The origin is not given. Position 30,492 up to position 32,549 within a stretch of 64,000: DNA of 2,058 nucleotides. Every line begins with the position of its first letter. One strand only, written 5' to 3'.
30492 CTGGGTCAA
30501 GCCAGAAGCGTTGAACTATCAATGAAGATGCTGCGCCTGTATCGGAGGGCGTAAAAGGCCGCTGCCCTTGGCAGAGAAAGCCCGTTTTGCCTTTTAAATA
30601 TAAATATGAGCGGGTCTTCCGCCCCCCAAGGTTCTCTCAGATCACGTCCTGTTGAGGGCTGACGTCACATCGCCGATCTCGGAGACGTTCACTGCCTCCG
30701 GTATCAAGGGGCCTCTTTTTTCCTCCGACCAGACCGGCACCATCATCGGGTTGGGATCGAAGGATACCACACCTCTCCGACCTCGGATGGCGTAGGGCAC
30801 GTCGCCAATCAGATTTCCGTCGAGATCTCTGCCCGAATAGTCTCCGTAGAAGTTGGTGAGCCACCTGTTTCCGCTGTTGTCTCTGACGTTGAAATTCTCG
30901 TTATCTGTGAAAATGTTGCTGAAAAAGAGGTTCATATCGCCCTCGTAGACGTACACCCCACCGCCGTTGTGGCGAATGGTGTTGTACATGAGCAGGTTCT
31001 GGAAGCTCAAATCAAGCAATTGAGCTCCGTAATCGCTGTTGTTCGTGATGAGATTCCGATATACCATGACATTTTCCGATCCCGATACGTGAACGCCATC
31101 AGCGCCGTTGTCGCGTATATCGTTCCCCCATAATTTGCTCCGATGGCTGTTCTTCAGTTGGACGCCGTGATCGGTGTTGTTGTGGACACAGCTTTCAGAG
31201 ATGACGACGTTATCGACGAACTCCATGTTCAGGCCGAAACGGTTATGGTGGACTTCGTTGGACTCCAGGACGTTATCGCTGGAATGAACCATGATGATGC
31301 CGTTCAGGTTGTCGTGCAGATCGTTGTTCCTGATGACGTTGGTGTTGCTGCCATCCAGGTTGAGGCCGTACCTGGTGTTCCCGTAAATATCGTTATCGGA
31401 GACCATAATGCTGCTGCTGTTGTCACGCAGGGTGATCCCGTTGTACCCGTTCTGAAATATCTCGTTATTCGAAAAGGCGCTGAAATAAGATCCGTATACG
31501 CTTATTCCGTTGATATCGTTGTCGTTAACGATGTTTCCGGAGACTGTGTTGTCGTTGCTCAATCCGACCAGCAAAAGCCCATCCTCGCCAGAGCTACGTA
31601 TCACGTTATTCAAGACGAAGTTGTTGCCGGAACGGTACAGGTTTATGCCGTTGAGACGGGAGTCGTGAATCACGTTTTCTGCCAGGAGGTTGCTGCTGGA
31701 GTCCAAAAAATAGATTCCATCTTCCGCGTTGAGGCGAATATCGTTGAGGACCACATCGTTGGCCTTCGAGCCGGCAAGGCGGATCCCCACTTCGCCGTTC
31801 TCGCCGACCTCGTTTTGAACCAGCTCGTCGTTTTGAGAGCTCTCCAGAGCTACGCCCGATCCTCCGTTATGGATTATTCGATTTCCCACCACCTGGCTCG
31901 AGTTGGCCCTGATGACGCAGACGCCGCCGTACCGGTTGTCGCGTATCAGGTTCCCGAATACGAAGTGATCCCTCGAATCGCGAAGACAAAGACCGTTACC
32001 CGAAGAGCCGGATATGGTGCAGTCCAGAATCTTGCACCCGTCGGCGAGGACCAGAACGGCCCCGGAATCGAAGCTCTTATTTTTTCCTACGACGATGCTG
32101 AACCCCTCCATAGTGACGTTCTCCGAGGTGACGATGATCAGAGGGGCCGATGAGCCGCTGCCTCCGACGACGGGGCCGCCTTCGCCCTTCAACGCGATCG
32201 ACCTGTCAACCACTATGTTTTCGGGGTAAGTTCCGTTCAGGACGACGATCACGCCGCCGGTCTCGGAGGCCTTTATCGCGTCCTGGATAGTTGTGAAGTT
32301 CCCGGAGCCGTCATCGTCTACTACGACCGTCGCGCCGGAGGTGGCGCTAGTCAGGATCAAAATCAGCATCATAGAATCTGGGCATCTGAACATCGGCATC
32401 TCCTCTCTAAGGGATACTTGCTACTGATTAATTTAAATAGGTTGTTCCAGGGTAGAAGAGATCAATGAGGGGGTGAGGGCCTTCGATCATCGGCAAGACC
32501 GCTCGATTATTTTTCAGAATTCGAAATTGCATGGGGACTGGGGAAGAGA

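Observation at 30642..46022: Eight tandem same-strand paralogs of a secreted NosD-like beta-helix protein, each with its own promoter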

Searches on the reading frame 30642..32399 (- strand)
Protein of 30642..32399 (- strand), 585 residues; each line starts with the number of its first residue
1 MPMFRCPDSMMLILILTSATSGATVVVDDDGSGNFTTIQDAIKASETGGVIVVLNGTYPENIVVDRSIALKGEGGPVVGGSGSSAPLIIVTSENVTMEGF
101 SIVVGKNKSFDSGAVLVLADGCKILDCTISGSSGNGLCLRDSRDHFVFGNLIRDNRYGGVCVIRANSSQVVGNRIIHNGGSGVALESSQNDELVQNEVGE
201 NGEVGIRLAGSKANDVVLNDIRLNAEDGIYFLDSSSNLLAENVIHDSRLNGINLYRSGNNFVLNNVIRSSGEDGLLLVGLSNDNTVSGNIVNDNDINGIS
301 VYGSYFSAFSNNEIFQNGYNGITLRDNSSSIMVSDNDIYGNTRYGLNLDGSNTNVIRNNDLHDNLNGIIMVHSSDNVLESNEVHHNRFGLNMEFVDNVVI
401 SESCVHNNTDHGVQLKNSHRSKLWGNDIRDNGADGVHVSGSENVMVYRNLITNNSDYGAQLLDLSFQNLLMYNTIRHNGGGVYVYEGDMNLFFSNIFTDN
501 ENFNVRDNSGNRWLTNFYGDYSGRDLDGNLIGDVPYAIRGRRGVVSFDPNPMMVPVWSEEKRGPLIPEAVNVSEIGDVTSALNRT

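Call 3: search_protein_families(library=pfam, proteins=[window:30642-32399:-], max_evalue=0.01)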
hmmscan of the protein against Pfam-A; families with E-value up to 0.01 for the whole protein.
window:30642-32399:- (585 aa): 4 families
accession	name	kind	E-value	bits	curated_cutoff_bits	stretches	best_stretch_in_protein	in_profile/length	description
PF13229.12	Beta_helix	-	2.7e-63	212.8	25.9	4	321-466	2-149/158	Right handed beta helix region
PF05048.19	NosD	-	8.4e-51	172.8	23.6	3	85-222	39-170/212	Periplasmic copper-binding protein (NosD)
PF07602.17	DUF1565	-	5.1e-05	23.1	20.3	1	87-201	99-222/257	Protein of unknown function (DUF1565)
PF01095.25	Pectinesterase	-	7.7e-05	22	27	1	25-74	2-58/298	Pectinesterase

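Call 4: search_protein_families(library=ncbifam, proteins=[window:30642-32399:-], max_evalue=0.01)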
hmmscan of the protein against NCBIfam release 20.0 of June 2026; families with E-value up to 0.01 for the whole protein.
window:30642-32399:- (585 aa): 4 families
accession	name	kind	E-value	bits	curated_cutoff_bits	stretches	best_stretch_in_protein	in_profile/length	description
TIGR04247.1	NosD_copper_fam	subfamily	3.4e-43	147.7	300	2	38-342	1-286/377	nitrous oxide reductase family maturation protein NosD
TIGR03804.1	para_beta_helix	repeat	4.9e-40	135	19.45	10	228-271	1-43/44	parallel beta-helix repeat protein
NF038177.1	epimerase_AlgG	equivalog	1.5e-08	33.7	700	2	368-455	324-414/519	mannuronan 5-epimerase AlgG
TIGR03805.1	beta_helix_1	subfamily_domain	1.6e-05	24.2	141.5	1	314-390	102-177/314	parallel beta-helix domain-containing protein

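Call 9: find_related_loci(query=A1, collection=genome_contigs, flank=10000)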
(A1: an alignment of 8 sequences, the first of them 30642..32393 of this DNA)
Query A1 (583 aa) in genome_contigs; peptide patterns used: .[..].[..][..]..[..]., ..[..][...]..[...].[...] (x = any residue, [..] = any of these).
450 stretches matched a pattern; 249 encode a relative of the query (tblastn E <= 1e-3); the best 80 are kept; 80 distinct loci.
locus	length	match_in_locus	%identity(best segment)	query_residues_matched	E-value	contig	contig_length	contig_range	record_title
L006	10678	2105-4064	81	1-581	0e+0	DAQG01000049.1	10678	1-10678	MAG TPA_asm: Methanothrix harundinacea isolate UBA1 UBA1_contig_3523, whole genome shotgun sequence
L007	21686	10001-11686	59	1-562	0e+0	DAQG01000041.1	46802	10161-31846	MAG TPA_asm: Methanothrix harundinacea isolate UBA1 UBA1_contig_1112, whole genome shotgun sequence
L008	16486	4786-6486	54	1-564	0e+0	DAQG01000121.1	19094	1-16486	MAG TPA_asm: Methanothrix harundinacea isolate UBA1 UBA1_contig_488, whole genome shotgun sequence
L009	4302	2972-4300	52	1-481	3e-139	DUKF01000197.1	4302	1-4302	MAG TPA_asm: Methanotrichaceae archaeon isolate UBA9297 contig_143595, whole genome shotgun sequence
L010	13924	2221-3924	42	1-551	7e-128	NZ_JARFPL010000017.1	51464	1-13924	Candidatus Methanocrinis alkalitolerans strain M04Ac NODE_17_length_51464_cov_94.536338, whole genome shotgun sequence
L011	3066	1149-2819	41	1-551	6e-122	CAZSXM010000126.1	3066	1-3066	MAG TPA_asm: uncultured Pirellulales bacterium isolate SRP241326_co3_290 genome assembly, contig: NODE_32428_length_3066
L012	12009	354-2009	40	1-542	1e-111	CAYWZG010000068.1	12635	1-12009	MAG TPA_asm: uncultured Methanotrichaceae archaeon isolate binchicken_co243_172 genome assembly, contig: NODE_4285_lengt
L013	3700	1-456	53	425-567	1e-42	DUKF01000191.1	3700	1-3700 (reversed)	MAG TPA_asm: Methanotrichaceae archaeon isolate UBA9297 contig_201000, whole genome shotgun sequence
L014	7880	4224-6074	28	9-488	4e-28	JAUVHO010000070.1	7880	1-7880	MAG: Methanomassiliicoccales archaeon isolate CSMAG_404 CSMAG_404_k141_2077524_length_7880_cov_10.0000, whole genome sho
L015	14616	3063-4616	28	7-574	4e-26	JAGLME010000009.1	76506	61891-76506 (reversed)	MAG: Thermoplasmata archaeon isolate RS_5_45 ROV157_5.bin.45.fa_9, whole genome shotgun sequence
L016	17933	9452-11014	27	2-565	2e-25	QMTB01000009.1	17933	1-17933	MAG: Thermoplasmata archaeon isolate B44_G15 B44_Guay15_scaffold_00452, whole genome shotgun sequence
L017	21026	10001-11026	25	17-434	2e-16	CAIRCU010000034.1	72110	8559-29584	MAG: Euryarchaeota archaeon isolate AlinenSediments_bin-5223 genome assembly, contig: bin-5223:34/57, whole genome shotg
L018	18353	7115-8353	30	7-463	7e-25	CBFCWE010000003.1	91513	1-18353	MAG TPA_asm: uncultured Methanosarcina sp. isolate ERR13917544_concoct_37 genome assembly, contig: ERZ26802894.80, whole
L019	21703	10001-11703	32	12-232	2e-15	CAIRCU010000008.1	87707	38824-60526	MAG: Euryarchaeota archaeon isolate AlinenSediments_bin-5223 genome assembly, contig: bin-5223:08/57, whole genome shotg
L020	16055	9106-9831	28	8-436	2e-15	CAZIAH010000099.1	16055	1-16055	MAG TPA_asm: uncultured bacterium isolate SRP323688_co1_225 genome assembly, contig: NODE_5830_length_16055_cov_8.953188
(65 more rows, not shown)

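Call 33: search_solved_structures(query=A1, max_evalue=0.001, show_alignments=2)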
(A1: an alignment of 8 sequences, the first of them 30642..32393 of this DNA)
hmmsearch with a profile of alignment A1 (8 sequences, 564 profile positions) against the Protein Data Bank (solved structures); distinct sequences matched with E-value up to 0.001: 12.
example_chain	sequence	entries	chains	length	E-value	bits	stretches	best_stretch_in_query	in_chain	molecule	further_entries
4nk8_A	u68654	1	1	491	2.2e-11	46.1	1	133-272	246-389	Poly(beta-D-mannuronate) C5 epimerase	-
7o0y_A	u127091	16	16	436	2.3e-11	46.1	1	315-536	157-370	Probable ABC transporter binding protein NosD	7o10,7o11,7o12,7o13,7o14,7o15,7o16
4ozy_A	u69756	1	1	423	5e-11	45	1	140-457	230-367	Poly(beta-D-mannuronate) C5 epimerase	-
4ozz_A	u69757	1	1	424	5e-11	45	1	140-457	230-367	Poly(beta-D-mannuronate) C5 epimerase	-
4nk6_A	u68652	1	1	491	1.2e-10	43.7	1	140-457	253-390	Poly(beta-D-mannuronate) C5 epimerase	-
2pyg_A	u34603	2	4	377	5.5e-06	28.3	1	308-431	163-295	Poly(beta-D-mannuronate) C5 epimerase 4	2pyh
8xfq_A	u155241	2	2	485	1e-05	27.5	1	194-344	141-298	mannuronan 5-epimerase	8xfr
8ja4_A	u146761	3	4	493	1e-05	27.4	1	194-344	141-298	mannuronan 5-epimerase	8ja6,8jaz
2kzw_A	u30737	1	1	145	4.2e-05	25.4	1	503-553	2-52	Uncharacterized protein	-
5lw3_A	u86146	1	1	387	7.7e-05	24.6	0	200-318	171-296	Poly(beta-D-mannuronate) C5 epimerase 6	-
8wm1_A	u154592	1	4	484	0.0007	21.4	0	278-409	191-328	3-dehydroshikimate dehydratase (DHS dehydratase)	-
7c7d_A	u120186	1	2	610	0.00071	21.4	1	226-317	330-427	alpha-1,3-glucanase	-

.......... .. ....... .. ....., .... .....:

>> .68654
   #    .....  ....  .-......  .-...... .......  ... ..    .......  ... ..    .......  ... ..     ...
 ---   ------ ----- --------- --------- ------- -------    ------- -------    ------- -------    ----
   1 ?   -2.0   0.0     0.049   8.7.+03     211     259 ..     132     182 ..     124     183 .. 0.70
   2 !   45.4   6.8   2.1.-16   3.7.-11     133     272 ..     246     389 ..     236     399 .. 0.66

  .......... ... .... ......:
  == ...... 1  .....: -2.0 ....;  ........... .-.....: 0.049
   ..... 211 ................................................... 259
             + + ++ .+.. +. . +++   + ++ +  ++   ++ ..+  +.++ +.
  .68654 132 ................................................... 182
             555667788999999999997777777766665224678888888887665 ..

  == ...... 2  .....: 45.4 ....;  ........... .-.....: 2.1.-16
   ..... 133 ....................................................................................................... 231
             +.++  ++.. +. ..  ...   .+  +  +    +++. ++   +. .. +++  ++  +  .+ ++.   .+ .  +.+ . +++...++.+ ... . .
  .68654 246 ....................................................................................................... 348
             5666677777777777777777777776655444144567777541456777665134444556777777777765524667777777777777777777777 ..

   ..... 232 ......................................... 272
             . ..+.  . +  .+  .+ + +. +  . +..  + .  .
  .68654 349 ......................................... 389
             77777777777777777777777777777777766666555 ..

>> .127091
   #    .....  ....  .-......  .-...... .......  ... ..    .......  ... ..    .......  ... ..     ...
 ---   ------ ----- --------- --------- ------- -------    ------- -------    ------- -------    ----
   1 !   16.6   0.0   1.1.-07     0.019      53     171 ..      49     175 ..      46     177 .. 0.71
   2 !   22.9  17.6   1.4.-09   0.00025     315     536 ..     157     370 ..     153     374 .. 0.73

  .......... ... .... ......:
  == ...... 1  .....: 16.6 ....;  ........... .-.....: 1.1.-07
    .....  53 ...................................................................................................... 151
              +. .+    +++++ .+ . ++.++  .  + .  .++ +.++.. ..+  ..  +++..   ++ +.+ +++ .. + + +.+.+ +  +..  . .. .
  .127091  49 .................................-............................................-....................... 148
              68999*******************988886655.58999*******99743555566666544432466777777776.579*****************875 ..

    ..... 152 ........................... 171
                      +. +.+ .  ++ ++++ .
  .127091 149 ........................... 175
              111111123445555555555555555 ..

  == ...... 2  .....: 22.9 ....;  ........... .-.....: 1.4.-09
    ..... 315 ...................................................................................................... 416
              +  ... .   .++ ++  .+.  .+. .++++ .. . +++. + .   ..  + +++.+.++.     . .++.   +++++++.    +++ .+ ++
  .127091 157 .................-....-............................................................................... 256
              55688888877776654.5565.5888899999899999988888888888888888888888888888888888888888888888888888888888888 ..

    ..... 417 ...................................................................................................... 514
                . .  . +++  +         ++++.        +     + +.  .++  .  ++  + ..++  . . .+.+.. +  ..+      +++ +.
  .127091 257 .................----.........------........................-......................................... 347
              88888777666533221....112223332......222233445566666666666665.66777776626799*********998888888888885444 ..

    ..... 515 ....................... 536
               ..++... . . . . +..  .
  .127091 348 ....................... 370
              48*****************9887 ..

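Call 44: search_protein_families(library=pfam, proteins=[L010:7635-8882:-, L012:2436-3575:-, L008:6877-7428:-, L010:4059-5228:-, L010:2005-3981:+, L007:11874-12902:+, L007:12949-13908:-, L008:3240-4508:+, L008:8461-10191:+], max_evalue=0.01)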
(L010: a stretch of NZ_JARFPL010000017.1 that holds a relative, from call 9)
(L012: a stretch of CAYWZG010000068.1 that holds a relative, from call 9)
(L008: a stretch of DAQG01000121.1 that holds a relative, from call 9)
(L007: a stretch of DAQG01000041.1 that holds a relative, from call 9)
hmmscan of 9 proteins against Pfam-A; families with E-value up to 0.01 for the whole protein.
L010:7635-8882:- (415 aa): 4 families
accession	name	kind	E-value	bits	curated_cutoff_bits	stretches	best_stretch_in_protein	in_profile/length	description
PF00805.28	Pentapeptide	-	1.2e-77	255.3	20.2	9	110-147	3-40/40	Pentapeptide repeats (8 copies)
PF13599.13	Pentapeptide_4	-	6.3e-32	109.9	38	4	220-290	3-73/78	Pentapeptide repeat region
PF13576.12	Pentapeptide_3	-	5e-27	94.3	27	2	332-372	3-46/48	Pentapeptide repeats (9 copies)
PF25296.1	Decapeptide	-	9.2e-09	35.5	45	0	120-175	17-72/74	Decapeptide repeat region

L012:2436-3575:- (379 aa): 4 families
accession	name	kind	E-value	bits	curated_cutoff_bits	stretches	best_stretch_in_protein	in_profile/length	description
PF00805.28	Pentapeptide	-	5.8e-84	275.5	20.2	10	103-140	2-39/40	Pentapeptide repeats (8 copies)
PF13599.13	Pentapeptide_4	-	5.5e-36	122.9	38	6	282-356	1-75/78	Pentapeptide repeat region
PF13576.12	Pentapeptide_3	-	5.8e-27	94.1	27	2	168-207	5-47/48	Pentapeptide repeats (9 copies)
PF25296.1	Decapeptide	-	6.5e-15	55.2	45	0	117-157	20-60/74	Decapeptide repeat region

L008:6877-7428:- (183 aa): 2 families
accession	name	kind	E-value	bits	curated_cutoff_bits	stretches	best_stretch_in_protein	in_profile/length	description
PF00117.34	GATase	-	1.5e-18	67.5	22.8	1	23-173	13-175/190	Glutamine amidotransferase class-I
PF07722.19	Peptidase_C26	-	1e-07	32.4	20.5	1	77-170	103-219/219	Peptidase C26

L010:4059-5228:- (389 aa): 4 families
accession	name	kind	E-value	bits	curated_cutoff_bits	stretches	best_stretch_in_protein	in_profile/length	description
PF00805.28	Pentapeptide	-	5.4e-74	243.6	20.2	9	84-121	3-40/40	Pentapeptide repeats (8 copies)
PF13599.13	Pentapeptide_4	-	4.1e-32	110.5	38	4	98-168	7-77/78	Pentapeptide repeat region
PF13576.12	Pentapeptide_3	-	1.3e-25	89.8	27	1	199-240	1-45/48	Pentapeptide repeats (9 copies)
PF25296.1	Decapeptide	-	4.4e-11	42.9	45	1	92-152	10-70/74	Decapeptide repeat region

L010:2005-3981:+ (658 aa): 3 families
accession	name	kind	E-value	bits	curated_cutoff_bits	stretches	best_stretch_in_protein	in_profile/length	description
PF05048.19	NosD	-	1.1e-78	264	23.6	5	229-365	39-174/212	Periplasmic copper-binding protein (NosD)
PF13229.12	Beta_helix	-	4.8e-66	221.7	25.9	4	185-337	2-158/158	Right handed beta helix region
PF07602.17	DUF1565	-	3e-08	33.7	20.3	1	163-255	104-204/257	Protein of unknown function (DUF1565)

L007:11874-12902:+ (342 aa): 0 families

L007:12949-13908:- (319 aa): 1 family
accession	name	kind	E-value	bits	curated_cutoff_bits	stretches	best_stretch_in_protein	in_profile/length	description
PF14022.11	DUF4238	-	1.5e-29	103.7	27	1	6-220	1-231/281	Protein of unknown function (DUF4238)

L008:3240-4508:+ (422 aa): 3 families
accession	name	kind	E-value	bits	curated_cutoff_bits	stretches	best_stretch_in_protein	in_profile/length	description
PF01545.26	Cation_efflux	-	1.8e-35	122.9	26.6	1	40-228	2-198/198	Cation efflux family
PF16916.11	ZT_dimer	-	7.2e-14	52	26.7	1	234-308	3-77/78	Dimerisation domain of Zinc Transporter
PF02579.22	Nitro_FeMo-Co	-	1.3e-11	45.1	26.3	1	324-418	2-91/94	Dinitrogenase iron-molybdenum cofactor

L008:8461-10191:+ (576 aa): 2 families
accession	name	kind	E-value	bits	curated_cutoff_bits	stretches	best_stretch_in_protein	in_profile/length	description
PF00501.34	AMP-binding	-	3.9e-62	210.7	29.9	1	58-420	4-376/384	AMP-binding enzyme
PF13193.12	AMP-binding_C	-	1.3e-22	80.9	24.5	1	483-561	1-76/76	AMP-binding enzyme C-terminal domain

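Call 71: find_related_loci(query=A1, collection=metagenome_contigs, flank=10000)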
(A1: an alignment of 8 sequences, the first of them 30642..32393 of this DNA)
Query A1 (583 aa) in metagenome_contigs; peptide patterns used: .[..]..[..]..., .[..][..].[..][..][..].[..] (x = any residue, [..] = any of these).
446 stretches matched a pattern; 49 encode a relative of the query (tblastn E <= 1e-3); 49 distinct loci.
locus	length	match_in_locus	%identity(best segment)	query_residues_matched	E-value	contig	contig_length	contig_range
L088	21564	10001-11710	72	1-571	0e+0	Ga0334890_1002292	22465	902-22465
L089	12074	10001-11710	72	1-571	0e+0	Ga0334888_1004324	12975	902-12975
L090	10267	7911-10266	68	1-583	0e+0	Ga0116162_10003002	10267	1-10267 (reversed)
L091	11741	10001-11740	68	1-581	0e+0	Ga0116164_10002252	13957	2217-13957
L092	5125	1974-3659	60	1-562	0e+0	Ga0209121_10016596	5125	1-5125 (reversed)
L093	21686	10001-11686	56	1-559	0e+0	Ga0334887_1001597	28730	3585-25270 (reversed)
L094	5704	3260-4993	56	1-568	0e+0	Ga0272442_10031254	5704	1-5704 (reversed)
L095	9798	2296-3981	57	1-562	0e+0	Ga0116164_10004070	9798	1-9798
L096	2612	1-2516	57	7-571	0e+0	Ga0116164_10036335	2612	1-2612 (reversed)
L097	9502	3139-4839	55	1-573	0e+0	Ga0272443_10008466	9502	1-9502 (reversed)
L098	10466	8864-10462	56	1-530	0e+0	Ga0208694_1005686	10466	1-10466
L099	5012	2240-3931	56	1-562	0e+0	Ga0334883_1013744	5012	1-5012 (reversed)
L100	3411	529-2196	50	1-555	3e-179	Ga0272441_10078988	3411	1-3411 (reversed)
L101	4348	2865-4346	53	1-494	1e-161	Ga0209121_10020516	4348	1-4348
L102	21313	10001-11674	58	1-557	0e+0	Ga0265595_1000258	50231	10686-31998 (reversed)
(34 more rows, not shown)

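Call 75: find_related_loci(query=A1, collection=viral_contigs, flank=5000)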
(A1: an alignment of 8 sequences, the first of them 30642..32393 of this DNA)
Query A1 (583 aa) in viral_contigs; peptide patterns used: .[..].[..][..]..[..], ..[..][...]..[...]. (x = any residue, [..] = any of these).
89 stretches matched a pattern, but none encodes a relative of the query by tblastn (E <= 1e-3).
